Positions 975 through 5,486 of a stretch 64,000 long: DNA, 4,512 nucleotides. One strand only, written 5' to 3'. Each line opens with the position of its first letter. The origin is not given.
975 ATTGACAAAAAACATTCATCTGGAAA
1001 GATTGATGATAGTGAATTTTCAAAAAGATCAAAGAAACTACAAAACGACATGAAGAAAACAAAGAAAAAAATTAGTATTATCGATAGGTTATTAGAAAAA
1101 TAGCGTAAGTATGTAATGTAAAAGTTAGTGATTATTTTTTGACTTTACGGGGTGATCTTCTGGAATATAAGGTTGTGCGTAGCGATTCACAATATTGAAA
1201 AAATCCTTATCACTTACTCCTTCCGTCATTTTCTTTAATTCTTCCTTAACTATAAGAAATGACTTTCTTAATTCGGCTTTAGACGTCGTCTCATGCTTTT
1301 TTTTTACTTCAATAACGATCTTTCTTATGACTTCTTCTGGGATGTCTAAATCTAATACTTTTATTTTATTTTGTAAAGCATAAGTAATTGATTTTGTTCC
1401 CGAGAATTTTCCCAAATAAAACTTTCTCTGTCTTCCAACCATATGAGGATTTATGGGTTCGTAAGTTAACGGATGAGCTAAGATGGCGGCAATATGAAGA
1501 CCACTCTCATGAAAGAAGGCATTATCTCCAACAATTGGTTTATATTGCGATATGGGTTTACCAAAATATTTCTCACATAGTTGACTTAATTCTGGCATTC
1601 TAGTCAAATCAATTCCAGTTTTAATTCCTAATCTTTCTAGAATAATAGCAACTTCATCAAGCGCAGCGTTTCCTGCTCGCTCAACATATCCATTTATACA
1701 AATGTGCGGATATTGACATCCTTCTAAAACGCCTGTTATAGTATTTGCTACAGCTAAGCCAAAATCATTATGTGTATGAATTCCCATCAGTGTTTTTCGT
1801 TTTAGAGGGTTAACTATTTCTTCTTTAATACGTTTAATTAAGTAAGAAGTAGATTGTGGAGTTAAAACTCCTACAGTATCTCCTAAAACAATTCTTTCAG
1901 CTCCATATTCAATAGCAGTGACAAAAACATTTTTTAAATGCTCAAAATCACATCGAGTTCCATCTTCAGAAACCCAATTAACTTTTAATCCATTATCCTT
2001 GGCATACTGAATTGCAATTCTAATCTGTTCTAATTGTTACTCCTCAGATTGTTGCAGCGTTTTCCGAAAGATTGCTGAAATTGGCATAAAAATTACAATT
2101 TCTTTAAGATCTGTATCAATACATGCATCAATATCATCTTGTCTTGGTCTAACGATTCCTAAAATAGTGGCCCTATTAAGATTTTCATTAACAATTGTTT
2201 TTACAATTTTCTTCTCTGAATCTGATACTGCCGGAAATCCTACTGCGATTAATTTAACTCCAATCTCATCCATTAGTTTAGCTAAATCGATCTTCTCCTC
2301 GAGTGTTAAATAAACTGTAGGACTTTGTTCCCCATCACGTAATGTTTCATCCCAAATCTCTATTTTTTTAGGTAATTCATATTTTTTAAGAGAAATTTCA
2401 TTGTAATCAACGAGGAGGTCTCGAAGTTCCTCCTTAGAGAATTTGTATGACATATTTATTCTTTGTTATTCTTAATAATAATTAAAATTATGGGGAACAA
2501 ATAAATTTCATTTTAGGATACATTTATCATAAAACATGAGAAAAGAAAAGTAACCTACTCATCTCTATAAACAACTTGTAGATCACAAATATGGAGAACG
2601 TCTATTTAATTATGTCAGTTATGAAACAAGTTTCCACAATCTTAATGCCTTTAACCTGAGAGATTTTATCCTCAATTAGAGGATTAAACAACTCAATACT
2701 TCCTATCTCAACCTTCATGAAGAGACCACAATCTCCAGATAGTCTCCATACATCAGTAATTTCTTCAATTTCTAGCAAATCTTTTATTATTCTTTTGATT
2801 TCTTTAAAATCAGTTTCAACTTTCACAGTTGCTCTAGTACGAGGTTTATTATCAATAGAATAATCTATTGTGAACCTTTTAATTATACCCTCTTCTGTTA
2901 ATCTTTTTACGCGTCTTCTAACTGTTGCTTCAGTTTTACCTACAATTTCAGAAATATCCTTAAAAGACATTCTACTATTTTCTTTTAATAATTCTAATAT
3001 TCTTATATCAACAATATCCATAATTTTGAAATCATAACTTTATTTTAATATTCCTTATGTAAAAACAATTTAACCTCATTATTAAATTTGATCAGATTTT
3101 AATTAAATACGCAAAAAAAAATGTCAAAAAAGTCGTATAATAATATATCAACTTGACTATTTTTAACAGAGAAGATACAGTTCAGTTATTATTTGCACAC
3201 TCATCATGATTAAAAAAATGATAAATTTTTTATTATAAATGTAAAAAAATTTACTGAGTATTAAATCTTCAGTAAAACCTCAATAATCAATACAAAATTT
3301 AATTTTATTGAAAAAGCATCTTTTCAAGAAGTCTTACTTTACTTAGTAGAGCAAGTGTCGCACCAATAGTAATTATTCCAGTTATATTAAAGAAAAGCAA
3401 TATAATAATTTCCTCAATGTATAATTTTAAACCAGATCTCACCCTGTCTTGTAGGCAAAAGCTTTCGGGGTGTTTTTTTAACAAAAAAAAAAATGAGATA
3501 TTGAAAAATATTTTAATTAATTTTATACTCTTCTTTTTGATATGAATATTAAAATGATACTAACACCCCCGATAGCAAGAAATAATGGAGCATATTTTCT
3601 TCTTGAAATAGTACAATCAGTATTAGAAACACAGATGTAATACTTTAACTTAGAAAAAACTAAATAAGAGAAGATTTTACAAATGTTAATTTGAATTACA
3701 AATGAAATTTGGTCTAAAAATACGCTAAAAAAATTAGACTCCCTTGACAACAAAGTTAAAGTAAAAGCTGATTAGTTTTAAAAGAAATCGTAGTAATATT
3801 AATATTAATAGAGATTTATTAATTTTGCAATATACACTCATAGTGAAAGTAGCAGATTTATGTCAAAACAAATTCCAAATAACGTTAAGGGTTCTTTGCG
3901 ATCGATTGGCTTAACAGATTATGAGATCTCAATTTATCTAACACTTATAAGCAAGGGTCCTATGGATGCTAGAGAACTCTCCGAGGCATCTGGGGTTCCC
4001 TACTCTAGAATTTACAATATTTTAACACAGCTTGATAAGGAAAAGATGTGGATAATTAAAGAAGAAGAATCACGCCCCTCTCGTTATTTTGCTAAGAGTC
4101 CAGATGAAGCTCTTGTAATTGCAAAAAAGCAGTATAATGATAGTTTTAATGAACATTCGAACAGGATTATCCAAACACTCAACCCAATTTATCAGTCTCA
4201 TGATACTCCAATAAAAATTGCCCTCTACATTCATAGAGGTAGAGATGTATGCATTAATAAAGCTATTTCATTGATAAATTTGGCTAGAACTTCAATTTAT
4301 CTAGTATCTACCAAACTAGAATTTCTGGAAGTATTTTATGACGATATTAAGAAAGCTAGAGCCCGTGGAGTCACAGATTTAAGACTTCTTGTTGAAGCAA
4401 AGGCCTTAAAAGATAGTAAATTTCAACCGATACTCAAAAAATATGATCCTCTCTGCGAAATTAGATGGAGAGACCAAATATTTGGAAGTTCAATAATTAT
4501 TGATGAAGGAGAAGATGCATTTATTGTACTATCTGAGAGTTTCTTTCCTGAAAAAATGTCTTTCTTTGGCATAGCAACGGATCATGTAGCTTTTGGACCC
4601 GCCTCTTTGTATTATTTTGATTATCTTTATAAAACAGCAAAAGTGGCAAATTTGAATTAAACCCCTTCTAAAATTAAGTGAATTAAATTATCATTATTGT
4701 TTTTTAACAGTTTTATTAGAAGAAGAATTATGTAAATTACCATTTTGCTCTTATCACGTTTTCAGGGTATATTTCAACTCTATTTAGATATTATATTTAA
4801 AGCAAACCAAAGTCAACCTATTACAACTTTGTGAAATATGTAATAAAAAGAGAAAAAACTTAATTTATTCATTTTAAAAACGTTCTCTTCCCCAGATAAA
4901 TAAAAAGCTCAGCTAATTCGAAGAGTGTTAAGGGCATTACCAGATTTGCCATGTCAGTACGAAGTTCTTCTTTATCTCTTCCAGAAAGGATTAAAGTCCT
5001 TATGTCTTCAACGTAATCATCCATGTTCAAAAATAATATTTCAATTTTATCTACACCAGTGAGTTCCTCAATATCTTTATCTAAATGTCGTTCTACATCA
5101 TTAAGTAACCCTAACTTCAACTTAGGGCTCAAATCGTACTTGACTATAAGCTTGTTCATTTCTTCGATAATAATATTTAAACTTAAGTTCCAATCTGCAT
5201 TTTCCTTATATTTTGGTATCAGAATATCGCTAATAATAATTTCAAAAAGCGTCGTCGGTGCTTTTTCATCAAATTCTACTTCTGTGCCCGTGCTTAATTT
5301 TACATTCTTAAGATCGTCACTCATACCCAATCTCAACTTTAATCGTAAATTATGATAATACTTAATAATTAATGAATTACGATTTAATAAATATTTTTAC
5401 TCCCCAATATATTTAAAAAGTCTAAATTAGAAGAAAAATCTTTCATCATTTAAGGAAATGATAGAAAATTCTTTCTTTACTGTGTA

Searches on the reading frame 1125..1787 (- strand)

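Call 4: search_protein_families(library=pfam, proteins=[window:1125-1787:-], max_evalue=0.01)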
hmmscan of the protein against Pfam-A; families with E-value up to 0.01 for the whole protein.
window:1125-1787:- (220 aa): 2 families
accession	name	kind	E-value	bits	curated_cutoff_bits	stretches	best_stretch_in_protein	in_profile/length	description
PF00682.25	HMGL-like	-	8.8e-20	71.6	29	1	2-70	191-259/260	HMGL-like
PF22617.1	HCS_D2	-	5.1e-19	68.9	27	1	85-166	1-79/82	Homocitrate synthase post-HMGL domain-like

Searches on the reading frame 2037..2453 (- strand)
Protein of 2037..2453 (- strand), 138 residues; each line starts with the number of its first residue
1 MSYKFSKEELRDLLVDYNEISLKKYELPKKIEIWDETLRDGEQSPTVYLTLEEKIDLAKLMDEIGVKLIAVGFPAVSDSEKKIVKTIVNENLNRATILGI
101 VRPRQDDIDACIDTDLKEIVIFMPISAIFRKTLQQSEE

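Call 4: search_protein_families(library=pfam, proteins=[window:2037-2453:-], max_evalue=0.01)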
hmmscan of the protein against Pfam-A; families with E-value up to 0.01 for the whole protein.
window:2037-2453:- (138 aa): 1 family
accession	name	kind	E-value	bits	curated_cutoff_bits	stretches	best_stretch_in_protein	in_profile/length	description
PF00682.25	HMGL-like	-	1e-23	84.5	29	1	30-132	1-102/260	HMGL-like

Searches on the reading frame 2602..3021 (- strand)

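Call 4: search_protein_families(library=pfam, proteins=[window:2602-3021:-], max_evalue=0.01)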
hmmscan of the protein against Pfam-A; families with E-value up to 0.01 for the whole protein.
window:2602-3021:- (139 aa): 24 families
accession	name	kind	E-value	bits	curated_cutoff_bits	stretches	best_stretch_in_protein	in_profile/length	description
PF13412.12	HTH_24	-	6.8e-17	61.2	21.9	1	1-48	1-48/48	Winged helix-turn-helix DNA-binding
PF13404.12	HTH_AsnC-type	-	3.6e-15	55.9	27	1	1-41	1-41/42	AsnC-type helix-turn-helix domain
PF01037.27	AsnC_trans_reg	-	3.5e-10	40.1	25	1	66-135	1-71/73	Lrp/AsnC ligand binding domain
PF09339.16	HTH_IclR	-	7.1e-07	29.3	22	1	7-48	7-49/52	IclR helix-turn-helix domain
PF01022.26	HTH_5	-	9.9e-07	29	22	1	7-48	6-46/47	Bacterial regulatory protein, arsR family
PF13384.12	HTH_23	-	7.1e-06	26.1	24.6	1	6-46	8-46/50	Homeodomain-like domain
PF01047.28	MarR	-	1e-05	25.8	24.6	1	6-50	6-50/59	MarR family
PF08220.18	HTH_DeoR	-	1.5e-05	25.1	21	1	8-49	5-46/57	DeoR-like helix-turn-helix domain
PF08279.18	HTH_11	-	3.9e-05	23.9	25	1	7-46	4-44/55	HTH domain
PF12840.13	HTH_20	-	5.5e-05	23.5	27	1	7-48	8-49/51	Helix-turn-helix domain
PF13542.12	HTH_Tnp_ISL3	-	9.3e-05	22.3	27.4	1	8-41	20-50/51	Helix-turn-helix domain of transposase family ISL3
PF12802.13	MarR_2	-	0.00013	22.5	27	1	5-49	7-52/61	MarR family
PF25212.1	HVO_A0114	-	0.00013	22.1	27.6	1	6-49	25-68/84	HVO_A0114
PF24034.1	DUF7343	-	0.00017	21.8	27.6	1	7-52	7-53/62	Domain of unknown function (DUF7343)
PF08281.18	Sigma70_r4_2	-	0.00047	20.2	25.7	1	12-40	21-49/54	Sigma-70, region 4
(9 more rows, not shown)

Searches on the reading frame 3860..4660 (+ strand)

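Call 4: search_protein_families(library=pfam, proteins=[window:3860-4660:+], max_evalue=0.01)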
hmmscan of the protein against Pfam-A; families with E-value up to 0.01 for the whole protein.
window:3860-4660:+ (266 aa): 4 families
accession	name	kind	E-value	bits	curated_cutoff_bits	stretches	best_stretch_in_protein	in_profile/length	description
PF01978.25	TrmB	-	7.5e-18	64.6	25.6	1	13-81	1-67/68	Sugar-specific transcriptional regulator TrmB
PF11495.14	Regulator_TrmB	-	7.1e-08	32.4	22.2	1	122-262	2-134/233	Archaeal transcriptional regulator TrmB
PF21100.3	MCM_C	-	0.006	16.8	27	0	39-70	29-58/64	MCM protein C-terminal winged helix-turn-helix domain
PF21476.4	PF0610-like_N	-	0.0095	16.6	33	0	28-58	9-38/50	PF0610-like, N-terminal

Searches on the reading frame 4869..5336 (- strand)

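Call 28: search_protein_families(library=pfam, proteins=[window:4869-5336:-], max_evalue=10)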
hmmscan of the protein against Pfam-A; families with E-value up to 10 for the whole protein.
window:4869-5336:- (155 aa): 1 family
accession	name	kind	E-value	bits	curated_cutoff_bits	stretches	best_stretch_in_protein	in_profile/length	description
PF11944.13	DUF3461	-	0.068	13.8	27.4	1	39-90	62-112/125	Protein of unknown function (DUF3461)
